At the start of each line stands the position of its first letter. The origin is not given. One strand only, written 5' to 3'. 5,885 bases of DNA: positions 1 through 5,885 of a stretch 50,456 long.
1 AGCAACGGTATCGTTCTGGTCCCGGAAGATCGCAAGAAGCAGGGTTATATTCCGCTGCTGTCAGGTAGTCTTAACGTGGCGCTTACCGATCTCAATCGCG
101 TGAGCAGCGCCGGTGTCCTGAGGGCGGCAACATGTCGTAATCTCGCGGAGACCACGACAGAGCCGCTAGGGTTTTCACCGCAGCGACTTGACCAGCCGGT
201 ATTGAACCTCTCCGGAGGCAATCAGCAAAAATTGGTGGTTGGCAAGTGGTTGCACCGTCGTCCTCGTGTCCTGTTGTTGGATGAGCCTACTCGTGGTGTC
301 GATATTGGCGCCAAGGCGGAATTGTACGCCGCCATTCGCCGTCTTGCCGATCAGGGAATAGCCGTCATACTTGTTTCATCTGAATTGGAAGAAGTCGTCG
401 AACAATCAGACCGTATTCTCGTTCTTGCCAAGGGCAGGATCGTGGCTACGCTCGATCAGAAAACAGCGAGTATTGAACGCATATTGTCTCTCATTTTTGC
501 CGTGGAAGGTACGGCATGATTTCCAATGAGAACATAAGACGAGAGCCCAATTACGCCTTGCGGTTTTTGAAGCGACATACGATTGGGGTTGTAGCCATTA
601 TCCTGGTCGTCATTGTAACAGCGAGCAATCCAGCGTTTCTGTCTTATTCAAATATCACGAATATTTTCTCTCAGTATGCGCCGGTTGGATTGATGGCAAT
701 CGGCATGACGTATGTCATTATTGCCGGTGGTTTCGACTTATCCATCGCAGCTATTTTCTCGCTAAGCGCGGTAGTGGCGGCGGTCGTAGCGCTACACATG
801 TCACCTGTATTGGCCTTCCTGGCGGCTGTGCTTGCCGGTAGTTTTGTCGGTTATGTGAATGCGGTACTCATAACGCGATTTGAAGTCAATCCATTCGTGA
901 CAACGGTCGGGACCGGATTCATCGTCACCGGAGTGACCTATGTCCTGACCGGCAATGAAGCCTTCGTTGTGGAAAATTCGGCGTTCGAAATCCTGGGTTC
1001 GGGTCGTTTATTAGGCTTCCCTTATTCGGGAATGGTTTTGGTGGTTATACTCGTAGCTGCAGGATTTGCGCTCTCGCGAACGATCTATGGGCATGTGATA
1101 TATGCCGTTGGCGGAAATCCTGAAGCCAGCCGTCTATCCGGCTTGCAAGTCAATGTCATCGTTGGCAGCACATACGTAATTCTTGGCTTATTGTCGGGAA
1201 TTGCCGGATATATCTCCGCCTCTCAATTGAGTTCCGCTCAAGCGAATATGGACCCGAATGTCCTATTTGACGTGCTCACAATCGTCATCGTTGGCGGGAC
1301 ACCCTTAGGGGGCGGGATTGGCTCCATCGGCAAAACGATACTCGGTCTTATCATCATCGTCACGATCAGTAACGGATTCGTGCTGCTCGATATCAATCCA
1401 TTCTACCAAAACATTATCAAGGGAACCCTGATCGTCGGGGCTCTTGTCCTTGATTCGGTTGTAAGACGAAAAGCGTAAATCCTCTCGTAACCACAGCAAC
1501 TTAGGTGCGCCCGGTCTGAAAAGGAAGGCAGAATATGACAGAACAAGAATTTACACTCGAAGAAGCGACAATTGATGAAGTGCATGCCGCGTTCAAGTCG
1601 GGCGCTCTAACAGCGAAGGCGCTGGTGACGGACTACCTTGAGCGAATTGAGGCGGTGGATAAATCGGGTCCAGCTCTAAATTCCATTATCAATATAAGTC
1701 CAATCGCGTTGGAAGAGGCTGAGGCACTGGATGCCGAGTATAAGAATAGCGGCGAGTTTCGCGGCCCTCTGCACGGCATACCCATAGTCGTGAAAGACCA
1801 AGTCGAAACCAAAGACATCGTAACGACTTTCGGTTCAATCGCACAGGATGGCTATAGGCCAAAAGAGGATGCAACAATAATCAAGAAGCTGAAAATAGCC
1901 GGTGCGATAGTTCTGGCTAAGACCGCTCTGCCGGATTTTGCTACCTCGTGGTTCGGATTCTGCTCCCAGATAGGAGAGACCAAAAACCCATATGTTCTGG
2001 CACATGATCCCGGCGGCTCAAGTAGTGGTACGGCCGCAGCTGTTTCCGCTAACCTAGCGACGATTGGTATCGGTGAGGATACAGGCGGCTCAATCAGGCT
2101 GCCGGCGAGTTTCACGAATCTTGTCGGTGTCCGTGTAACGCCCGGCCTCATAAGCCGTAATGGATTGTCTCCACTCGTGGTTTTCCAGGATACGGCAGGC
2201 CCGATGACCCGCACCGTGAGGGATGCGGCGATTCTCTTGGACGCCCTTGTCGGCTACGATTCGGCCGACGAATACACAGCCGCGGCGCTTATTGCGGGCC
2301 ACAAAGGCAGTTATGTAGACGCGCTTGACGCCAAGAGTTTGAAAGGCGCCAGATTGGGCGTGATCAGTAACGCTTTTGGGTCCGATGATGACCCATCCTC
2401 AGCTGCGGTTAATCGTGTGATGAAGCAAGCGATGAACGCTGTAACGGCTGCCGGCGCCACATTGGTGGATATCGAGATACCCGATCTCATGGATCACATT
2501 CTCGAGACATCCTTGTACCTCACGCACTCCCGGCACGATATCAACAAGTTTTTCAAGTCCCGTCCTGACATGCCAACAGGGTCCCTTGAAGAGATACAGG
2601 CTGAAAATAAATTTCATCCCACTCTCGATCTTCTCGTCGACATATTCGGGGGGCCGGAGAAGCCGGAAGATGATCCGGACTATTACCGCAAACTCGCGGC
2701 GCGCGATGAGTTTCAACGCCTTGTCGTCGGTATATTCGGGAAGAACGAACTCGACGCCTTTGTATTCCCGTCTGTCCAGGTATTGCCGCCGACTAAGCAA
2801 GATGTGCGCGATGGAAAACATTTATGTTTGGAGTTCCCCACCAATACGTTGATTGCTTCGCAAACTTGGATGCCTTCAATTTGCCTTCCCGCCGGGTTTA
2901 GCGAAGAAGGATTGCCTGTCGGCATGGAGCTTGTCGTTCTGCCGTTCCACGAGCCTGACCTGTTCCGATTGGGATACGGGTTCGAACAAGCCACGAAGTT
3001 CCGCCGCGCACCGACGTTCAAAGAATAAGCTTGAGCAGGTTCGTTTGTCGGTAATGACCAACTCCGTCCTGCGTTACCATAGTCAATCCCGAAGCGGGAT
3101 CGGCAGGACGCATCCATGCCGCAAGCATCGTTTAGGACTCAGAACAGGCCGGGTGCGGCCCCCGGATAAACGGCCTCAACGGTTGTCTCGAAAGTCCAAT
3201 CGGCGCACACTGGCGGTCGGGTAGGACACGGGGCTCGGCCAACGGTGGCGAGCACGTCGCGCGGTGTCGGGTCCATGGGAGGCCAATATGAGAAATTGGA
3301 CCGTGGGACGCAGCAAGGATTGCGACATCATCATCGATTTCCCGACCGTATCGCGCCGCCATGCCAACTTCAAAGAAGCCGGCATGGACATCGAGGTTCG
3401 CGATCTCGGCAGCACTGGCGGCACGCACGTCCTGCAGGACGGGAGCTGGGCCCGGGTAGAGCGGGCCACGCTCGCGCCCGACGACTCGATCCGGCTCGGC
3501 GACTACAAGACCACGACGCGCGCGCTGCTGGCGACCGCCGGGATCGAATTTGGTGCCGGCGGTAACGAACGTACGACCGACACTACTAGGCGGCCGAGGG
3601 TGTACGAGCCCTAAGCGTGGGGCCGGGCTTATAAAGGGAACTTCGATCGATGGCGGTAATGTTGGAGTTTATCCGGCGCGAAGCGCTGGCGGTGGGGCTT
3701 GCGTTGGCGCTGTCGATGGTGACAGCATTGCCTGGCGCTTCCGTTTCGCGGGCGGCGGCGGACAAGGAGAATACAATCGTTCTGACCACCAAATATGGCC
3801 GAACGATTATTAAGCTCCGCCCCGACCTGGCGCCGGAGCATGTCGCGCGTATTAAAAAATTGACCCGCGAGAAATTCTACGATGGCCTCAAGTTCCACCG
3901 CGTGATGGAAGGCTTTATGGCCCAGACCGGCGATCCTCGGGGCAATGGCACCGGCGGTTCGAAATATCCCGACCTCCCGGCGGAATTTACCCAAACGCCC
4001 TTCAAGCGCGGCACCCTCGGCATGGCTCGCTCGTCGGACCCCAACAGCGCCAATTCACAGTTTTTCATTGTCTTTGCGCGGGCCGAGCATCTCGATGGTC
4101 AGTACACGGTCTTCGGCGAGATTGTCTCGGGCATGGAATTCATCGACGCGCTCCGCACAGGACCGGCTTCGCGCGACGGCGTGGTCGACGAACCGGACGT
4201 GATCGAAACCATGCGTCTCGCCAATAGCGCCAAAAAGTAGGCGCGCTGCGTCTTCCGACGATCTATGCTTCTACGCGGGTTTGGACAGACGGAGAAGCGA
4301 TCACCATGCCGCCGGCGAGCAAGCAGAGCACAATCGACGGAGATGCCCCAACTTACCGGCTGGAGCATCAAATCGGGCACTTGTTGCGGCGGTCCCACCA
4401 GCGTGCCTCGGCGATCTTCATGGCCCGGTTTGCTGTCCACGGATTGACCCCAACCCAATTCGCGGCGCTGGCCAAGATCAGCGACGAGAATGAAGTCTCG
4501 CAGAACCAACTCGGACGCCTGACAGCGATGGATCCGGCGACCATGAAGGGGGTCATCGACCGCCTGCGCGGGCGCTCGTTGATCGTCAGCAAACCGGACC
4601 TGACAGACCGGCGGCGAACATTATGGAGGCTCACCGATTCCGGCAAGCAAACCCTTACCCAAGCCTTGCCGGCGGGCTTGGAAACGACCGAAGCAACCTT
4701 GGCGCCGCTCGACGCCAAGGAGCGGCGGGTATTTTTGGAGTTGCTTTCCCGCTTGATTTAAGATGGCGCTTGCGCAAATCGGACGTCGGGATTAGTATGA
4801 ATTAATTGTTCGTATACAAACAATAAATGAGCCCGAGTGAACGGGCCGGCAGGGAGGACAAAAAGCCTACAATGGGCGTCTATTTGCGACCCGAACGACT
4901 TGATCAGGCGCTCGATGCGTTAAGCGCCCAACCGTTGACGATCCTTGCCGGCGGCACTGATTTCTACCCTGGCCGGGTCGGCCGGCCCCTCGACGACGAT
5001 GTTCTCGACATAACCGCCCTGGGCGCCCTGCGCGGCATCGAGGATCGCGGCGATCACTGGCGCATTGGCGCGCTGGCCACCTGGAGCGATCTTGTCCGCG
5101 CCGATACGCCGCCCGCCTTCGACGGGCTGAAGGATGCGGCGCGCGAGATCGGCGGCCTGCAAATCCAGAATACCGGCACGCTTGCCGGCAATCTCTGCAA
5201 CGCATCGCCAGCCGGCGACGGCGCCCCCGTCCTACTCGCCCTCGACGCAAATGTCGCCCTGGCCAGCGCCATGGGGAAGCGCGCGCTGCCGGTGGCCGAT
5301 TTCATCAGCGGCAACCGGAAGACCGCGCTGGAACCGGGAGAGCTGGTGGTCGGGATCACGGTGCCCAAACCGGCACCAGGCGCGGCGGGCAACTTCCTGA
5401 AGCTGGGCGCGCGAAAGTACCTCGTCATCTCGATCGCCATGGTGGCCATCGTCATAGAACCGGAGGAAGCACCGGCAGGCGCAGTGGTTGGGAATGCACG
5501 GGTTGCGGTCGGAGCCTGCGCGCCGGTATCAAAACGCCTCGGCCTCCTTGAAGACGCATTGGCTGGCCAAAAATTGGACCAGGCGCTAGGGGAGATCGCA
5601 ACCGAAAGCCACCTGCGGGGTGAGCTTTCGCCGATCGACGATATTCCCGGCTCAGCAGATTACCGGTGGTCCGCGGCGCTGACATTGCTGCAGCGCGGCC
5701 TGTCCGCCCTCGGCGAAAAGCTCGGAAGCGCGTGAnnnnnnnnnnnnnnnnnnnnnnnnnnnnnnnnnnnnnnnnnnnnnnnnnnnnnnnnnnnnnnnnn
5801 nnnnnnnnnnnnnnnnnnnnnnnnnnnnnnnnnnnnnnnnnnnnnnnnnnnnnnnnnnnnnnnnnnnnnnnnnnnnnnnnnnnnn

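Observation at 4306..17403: Candidate nicotinate-type N-heterocycle ring-reduction pathway: Moco hydroxylase + Hnr-like + enamidase-like, with dedicated importer and two unknown-function partners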

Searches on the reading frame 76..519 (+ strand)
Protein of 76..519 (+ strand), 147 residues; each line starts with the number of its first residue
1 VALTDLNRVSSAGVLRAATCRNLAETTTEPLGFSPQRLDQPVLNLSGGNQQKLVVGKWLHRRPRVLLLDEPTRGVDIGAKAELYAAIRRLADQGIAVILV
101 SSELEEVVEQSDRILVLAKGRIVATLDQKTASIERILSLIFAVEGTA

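Call 19: search_protein_families(library=pfam, proteins=[window:76-519:+])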
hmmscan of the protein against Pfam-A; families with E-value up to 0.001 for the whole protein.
window:76-519:+ (147 aa): 2 families
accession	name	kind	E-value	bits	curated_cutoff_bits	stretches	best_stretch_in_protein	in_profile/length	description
PF00005.33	ABC_tran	-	8.2e-07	30.1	25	1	33-72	97-136/137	ABC transporter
PF13304.12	AAA_21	-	0.00055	20.5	27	1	37-101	230-297/304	AAA domain, putative AbiEii toxin, Type IV TA system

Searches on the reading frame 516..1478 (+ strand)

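Call 19: search_protein_families(library=pfam, proteins=[window:516-1478:+])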
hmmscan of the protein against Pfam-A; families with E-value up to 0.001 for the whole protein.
window:516-1478:+ (320 aa): 1 family
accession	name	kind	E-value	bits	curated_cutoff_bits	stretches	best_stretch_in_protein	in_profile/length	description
PF02653.21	BPD_transp_2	-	1.8e-35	122.8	26.8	1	46-310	1-269/269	Branched-chain amino acid transport system / permease component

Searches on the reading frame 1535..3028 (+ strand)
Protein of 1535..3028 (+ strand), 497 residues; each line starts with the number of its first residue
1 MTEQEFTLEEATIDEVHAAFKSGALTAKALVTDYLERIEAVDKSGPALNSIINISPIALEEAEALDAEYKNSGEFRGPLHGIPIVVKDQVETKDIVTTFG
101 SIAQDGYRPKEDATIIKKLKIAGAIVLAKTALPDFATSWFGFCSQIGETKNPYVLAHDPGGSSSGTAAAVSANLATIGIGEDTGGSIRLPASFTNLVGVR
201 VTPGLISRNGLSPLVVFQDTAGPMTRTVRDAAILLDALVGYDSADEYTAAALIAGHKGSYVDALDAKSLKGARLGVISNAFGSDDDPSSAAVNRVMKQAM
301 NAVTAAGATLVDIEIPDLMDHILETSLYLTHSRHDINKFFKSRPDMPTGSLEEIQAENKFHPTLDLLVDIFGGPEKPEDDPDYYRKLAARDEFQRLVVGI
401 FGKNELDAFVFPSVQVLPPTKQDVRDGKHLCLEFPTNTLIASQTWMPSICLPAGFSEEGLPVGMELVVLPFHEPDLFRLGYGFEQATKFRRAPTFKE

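Call 19: search_protein_families(library=pfam, proteins=[window:1535-3028:+])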
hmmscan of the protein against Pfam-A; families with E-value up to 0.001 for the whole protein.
window:1535-3028:+ (497 aa): 1 family
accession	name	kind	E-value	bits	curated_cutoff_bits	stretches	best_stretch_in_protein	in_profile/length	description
PF01425.27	Amidase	-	4.3e-94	316.5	27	1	30-476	2-444/445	Amidase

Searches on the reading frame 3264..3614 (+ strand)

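Call 19: search_protein_families(library=pfam, proteins=[window:3264-3614:+])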
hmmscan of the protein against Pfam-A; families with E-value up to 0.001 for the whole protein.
window:3264-3614:+ (116 aa): 2 families
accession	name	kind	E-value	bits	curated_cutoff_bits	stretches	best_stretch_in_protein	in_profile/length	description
PF00498.31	FHA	-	5e-15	56.1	20.7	1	12-79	1-67/67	FHA domain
PF16697.10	Yop-YscD_cpl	-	1.1e-08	35.7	33.2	1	10-81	17-86/94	Inner membrane component of T3SS, cytoplasmic domain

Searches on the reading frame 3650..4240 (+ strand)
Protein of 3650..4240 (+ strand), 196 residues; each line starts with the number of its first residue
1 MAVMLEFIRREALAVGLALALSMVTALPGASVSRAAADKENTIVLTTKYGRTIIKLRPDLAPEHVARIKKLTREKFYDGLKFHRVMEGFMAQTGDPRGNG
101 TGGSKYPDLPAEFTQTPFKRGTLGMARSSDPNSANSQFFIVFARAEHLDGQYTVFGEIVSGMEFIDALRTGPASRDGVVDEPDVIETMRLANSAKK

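Call 19: search_protein_families(library=pfam, proteins=[window:3650-4240:+])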
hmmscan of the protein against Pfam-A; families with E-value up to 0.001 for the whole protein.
window:3650-4240:+ (196 aa): 1 family
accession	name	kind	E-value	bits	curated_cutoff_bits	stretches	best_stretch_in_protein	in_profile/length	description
PF00160.26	Pro_isomerase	-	1.1e-42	146.4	21.7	1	43-188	2-157/159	Cyclophilin type peptidyl-prolyl cis-trans isomerase/CLD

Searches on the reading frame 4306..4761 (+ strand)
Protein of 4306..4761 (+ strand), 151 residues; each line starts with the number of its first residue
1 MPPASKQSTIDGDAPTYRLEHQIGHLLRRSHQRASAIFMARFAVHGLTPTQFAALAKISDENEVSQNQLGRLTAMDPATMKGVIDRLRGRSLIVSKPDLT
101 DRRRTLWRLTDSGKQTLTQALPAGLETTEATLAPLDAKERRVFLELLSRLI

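Call 3: search_protein_families(library=pfam, proteins=[window:4306-4761:+])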
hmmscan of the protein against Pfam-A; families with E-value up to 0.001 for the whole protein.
window:4306-4761:+ (151 aa): 3 families
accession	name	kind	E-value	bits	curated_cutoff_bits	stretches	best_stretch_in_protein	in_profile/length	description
PF01047.28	MarR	-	5.3e-10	39.5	24.6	1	47-104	1-58/59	MarR family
PF12802.13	MarR_2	-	3.9e-09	37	27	1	45-104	1-61/61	MarR family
PF13463.12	HTH_27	-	0.00022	21.9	22.2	1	47-113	1-68/68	Winged helix DNA-binding domain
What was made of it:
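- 4306..4761 (+): MarR-family regulator, the likely repressor of the operon (NicR-like role inferred). PF01047 E 5e-10 (call 3).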

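Call 4: search_protein_families(library=ncbifam, proteins=[window:4306-4761:+])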
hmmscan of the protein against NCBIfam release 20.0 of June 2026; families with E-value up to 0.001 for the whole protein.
window:4306-4761:+ (151 aa): 9 families
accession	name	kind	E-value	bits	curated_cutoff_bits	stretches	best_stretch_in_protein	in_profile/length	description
NF053777.1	Saro0803TransReg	equivalog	1.5e-18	66.8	200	1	18-150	6-138/140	Saro_0803 family transcriptional regulator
NF041230.1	BagL_FevM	exception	2.1e-17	63.5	230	1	16-121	9-112/145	MarR family transcriptional regulator BagL/FevM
TIGR02337.1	HpaR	equivalog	4.3e-08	33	121.2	1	29-129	8-108/130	homoprotocatechuate degradation operon regulator HpaR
NF045593.1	bilirub_TF_BilQ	equivalog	1.8e-06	27.7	125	1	43-150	24-131/135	bilirubin utilization transcriptional regulator BilQ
NF008565.1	PRK11512.1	equivalog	2.7e-05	24.2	240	1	23-119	14-110/144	multiple antibiotic resistance transcriptional regulator MarR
NF052438.1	TransRegRv0880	equivalog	2.7e-05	24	220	1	46-145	31-130/143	Rv0880 family HTH-type transcriptional regulator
NF002926.0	PRK03573.1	equivalog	0.00014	21.8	120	1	20-150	2-133/144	transcriptional regulator SlyA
NF052638.1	TransRegOhrRVib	equivalog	0.00015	21.5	200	1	46-121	34-109/141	transcriptional regulator OhrR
NF038251.1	AdcR_fam_Zn_TF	equivalog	0.00056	20.2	175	1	44-116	31-102/143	zinc-dependent MarR family transcriptional regulator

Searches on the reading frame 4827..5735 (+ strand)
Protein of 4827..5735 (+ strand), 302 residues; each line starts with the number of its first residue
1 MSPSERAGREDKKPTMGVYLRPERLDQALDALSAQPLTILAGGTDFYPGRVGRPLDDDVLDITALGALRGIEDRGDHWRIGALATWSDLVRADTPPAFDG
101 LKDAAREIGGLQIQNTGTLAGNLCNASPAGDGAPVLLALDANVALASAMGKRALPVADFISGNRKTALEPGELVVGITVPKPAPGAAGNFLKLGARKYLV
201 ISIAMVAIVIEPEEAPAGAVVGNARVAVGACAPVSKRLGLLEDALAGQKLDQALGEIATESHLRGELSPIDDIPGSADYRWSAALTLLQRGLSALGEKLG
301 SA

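Call 3: search_protein_families(library=pfam, proteins=[window:4827-5735:+])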
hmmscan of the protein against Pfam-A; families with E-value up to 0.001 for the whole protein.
window:4827-5735:+ (302 aa): 2 families
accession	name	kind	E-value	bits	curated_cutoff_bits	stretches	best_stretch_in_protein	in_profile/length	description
PF00941.27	FAD_binding_5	-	3.7e-38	131.4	27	1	19-182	5-170/170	FAD binding domain in molybdopterin dehydrogenase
PF03450.22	CO_deh_flav_C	-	3.1e-12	47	25.5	1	192-293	4-100/102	CO dehydrogenase flavoprotein C-terminal domain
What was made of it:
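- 4827..5735 (+): FAD subunit of nicotinate dehydrogenase (NdhF-like). FAD_binding_5 + CO_deh_flav_C (call 3).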

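Call 4: search_protein_families(library=ncbifam, proteins=[window:4827-5735:+])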
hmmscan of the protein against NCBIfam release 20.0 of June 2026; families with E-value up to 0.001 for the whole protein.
window:4827-5735:+ (302 aa): 7 families
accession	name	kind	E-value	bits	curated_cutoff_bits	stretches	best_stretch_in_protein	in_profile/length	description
NF041019.1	glyceraldDH_beta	equivalog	2.9e-41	141.6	350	1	18-293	7-278/280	glyceraldehyde dehydrogenase subunit beta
NF043083.1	XdhB_XDHase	equivalog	5e-40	137.4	310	1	19-294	7-282/289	xanthine dehydrogenase subunit XdhB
TIGR02963.1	xanthine_xdhA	equivalog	5.7e-40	137.3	467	1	20-290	196-463/468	xanthine dehydrogenase small subunit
NF007427.0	PRK09971.1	equivalog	1.8e-36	125.9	287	1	18-294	6-282/292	xanthine dehydrogenase FAD-binding subunit XdhB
TIGR03195.1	4hydrxCoA_B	equivalog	1.5e-26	93.3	404.55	2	124-294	153-318/321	4-hydroxybenzoyl-CoA reductase subunit beta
TIGR03199.1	pucC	equivalog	2.3e-15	56.6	306.05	1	22-254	1-229/264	xanthine dehydrogenase subunit C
TIGR03312.1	Se_sel_red_FAD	hypoth_equivalog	2.8e-10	39.8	241.5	1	19-266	4-231/257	molybdopterin-dependent oxidoreductase FAD-binding subunit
